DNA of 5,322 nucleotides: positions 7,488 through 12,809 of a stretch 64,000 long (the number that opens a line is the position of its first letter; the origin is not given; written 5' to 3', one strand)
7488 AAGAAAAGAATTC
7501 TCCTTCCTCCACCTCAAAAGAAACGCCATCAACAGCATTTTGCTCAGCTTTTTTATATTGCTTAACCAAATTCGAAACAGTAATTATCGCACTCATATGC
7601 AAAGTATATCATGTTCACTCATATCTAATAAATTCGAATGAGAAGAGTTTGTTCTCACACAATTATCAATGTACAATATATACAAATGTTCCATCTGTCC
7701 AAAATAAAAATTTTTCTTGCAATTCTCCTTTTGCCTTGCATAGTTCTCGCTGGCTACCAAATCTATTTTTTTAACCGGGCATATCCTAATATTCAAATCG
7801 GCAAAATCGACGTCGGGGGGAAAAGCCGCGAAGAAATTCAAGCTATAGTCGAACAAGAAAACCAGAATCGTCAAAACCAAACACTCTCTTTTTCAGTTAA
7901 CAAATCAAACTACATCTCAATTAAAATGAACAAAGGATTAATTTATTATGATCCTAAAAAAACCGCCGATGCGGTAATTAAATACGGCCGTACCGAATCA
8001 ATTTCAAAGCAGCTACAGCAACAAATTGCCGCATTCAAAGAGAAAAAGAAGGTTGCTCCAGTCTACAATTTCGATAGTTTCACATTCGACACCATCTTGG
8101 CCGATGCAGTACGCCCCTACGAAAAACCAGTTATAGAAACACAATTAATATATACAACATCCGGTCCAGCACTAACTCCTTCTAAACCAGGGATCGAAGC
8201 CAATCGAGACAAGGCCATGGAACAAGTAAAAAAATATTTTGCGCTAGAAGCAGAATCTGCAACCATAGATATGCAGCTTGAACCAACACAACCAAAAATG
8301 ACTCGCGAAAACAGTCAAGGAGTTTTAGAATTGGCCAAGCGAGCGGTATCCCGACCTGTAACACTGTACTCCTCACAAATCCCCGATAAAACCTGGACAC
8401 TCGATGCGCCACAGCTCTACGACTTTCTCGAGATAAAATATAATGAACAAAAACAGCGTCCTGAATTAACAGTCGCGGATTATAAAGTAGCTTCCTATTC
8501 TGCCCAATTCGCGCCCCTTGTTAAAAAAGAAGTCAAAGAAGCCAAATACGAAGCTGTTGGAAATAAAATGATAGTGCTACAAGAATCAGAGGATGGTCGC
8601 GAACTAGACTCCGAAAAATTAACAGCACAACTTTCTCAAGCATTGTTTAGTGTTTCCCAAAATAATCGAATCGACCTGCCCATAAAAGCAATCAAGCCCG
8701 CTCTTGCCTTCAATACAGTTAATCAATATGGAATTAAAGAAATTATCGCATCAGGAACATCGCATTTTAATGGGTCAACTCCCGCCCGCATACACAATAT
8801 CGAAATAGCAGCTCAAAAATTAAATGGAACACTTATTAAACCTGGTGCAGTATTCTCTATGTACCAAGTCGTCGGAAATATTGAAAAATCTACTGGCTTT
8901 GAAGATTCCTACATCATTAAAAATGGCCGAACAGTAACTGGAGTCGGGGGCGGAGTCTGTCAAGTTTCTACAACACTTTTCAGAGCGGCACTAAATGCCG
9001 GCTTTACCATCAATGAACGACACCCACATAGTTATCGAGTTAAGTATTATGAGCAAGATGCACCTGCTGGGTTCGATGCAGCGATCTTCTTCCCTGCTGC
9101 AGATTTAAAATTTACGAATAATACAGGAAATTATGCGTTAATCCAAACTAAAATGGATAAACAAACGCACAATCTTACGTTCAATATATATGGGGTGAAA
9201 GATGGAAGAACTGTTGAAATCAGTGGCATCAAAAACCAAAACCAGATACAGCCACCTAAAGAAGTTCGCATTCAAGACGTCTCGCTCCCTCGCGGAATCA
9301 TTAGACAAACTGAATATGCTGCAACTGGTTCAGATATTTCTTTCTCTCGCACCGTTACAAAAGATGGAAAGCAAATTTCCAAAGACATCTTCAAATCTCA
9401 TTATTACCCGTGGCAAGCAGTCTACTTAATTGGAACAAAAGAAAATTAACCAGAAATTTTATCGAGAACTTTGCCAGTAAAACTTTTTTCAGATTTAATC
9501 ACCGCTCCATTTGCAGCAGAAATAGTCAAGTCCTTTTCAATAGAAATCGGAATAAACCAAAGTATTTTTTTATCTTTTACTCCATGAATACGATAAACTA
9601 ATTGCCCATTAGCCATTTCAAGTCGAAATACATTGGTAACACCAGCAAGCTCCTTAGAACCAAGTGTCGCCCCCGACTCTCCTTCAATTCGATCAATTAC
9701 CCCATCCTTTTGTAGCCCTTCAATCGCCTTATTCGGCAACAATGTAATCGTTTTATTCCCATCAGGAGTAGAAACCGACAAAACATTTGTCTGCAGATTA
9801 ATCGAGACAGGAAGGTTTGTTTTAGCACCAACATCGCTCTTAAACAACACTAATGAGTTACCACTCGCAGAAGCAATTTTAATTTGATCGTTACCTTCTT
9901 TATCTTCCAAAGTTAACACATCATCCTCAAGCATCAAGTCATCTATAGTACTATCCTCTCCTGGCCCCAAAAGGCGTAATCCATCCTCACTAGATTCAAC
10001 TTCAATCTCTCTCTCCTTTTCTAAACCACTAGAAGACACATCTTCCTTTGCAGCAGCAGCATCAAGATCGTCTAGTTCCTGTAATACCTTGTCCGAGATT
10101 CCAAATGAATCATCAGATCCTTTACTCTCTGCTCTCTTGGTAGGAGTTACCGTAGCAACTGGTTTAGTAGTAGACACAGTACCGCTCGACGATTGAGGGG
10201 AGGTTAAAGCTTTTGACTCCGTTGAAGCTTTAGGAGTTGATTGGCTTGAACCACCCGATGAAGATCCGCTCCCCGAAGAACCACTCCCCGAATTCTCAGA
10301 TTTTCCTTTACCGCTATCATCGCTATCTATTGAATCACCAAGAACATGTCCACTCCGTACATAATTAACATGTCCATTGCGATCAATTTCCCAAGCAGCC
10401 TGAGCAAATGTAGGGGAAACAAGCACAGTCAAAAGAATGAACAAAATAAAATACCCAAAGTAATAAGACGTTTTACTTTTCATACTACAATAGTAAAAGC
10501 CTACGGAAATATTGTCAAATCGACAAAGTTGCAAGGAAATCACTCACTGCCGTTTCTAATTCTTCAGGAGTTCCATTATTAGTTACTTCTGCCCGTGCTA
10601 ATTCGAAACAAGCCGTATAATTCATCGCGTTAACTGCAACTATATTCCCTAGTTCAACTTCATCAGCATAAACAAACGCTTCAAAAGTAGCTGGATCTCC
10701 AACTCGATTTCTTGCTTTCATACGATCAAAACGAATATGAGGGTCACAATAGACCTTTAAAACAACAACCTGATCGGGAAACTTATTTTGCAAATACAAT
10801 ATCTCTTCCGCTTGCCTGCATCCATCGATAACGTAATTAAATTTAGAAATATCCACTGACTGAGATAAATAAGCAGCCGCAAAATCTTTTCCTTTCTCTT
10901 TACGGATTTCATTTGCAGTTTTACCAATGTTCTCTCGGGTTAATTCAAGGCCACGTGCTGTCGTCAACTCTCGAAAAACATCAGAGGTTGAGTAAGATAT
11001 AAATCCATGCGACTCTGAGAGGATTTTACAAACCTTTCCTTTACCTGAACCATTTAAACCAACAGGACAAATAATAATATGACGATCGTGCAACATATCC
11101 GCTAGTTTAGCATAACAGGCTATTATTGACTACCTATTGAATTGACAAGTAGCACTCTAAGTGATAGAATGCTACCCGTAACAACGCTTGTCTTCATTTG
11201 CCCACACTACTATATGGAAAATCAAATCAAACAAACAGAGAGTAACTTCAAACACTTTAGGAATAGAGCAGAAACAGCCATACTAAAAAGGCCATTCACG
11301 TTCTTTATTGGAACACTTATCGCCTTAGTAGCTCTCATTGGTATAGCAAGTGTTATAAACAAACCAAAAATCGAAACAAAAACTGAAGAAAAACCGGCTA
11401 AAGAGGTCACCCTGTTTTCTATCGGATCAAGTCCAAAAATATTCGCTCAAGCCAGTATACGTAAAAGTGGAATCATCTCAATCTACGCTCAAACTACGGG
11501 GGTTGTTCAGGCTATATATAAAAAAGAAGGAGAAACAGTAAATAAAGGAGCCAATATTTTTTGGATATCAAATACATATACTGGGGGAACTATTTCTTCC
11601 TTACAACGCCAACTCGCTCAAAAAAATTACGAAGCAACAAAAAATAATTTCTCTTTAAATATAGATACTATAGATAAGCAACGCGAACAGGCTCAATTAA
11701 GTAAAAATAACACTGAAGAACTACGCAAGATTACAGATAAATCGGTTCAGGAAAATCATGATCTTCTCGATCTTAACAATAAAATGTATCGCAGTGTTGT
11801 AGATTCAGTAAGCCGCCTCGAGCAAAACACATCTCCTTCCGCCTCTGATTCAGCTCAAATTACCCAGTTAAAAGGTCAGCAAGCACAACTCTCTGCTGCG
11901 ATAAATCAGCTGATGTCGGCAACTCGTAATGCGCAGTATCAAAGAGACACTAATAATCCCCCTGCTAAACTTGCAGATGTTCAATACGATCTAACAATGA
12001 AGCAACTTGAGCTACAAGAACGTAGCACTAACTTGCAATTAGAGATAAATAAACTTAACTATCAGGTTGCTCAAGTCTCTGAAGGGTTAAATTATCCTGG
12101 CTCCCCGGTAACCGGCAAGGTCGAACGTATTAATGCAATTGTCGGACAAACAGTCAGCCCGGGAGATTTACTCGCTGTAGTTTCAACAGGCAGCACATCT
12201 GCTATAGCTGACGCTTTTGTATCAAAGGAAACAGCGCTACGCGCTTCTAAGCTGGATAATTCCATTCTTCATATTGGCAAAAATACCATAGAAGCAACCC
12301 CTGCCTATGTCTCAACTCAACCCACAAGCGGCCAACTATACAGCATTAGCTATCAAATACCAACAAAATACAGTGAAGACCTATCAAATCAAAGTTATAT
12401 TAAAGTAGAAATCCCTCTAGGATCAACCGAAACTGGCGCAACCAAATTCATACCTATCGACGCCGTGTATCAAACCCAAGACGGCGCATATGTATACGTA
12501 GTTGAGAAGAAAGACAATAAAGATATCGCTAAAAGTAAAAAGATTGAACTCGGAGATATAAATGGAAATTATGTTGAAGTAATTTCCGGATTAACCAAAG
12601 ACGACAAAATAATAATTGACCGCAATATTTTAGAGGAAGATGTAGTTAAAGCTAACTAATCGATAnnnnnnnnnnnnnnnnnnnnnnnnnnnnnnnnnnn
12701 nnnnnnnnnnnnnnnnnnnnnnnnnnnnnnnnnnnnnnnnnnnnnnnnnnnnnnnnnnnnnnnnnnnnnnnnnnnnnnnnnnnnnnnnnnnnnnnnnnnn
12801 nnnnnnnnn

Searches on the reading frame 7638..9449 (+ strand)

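Call 64: search_protein_families(library=pfam, proteins=[window:7638-9449:+], max_evalue=0.00001)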
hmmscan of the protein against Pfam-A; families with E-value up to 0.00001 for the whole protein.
window:7638-9449:+ (603 aa): 2 families
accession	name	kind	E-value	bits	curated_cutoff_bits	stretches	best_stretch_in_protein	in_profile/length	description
PF04294.18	VanW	-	4.1e-44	149.7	27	1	384-518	2-130/130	VanW like protein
PF12229.13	PG_binding_4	-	3.2e-13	50.3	22.1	1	102-199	10-106/117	Putative peptidoglycan binding domain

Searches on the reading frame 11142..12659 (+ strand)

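Call 64: search_protein_families(library=pfam, proteins=[window:11142-12659:+], max_evalue=0.00001)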
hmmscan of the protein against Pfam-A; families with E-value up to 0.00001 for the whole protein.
window:11142-12659:+ (505 aa): 2 families
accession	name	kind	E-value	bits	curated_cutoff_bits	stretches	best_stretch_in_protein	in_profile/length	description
PF00364.28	Biotin_lipoyl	-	1.3e-06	28.5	22.1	0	113-141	44-72/73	Biotin-requiring enzyme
PF13437.12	HlyD_3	-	2.4e-06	28.7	22.2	0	321-410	4-97/106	HlyD family secretion protein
